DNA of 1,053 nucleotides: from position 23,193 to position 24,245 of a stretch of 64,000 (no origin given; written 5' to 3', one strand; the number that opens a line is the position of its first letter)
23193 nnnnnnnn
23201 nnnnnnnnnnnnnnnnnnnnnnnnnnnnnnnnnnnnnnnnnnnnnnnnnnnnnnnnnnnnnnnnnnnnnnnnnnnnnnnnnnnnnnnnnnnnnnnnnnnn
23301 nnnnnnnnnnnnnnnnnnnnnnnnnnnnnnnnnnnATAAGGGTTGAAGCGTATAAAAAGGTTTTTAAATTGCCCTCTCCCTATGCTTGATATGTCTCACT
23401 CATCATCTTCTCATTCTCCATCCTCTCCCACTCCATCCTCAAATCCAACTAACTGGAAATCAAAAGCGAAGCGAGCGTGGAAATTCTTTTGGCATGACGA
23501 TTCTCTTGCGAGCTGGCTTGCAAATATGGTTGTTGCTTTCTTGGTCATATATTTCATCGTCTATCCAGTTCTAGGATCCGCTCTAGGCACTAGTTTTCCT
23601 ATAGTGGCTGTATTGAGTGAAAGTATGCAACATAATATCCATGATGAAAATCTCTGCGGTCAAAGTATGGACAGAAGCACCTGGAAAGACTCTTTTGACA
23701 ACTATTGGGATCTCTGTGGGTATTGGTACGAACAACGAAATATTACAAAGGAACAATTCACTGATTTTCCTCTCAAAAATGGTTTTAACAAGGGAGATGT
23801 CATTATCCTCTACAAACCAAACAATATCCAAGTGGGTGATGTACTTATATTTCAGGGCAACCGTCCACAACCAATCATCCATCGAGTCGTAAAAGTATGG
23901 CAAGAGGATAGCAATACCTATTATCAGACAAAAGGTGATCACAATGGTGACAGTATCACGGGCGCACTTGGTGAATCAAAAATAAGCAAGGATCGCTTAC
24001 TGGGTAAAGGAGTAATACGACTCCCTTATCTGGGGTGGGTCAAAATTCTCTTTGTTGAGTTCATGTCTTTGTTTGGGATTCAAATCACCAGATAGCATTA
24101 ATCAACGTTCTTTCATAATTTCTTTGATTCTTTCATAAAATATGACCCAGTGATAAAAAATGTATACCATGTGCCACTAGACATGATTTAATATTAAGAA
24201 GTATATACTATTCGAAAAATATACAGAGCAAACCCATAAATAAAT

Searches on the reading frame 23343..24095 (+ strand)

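Call 8: search_protein_families(library=pfam, proteins=[window:23343-24095:+], max_evalue=0.1)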
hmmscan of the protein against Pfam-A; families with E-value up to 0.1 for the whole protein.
window:23343-24095:+ (250 aa): 2 families
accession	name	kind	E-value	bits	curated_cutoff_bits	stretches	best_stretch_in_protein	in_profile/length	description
PF19540.4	DUF6064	-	0.056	13.8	27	1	62-89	106-135/210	Family of unknown function (DUF6064)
PF00717.28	Peptidase_S24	-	0.062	13.4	23.3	0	146-187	47-85/116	Peptidase S24-like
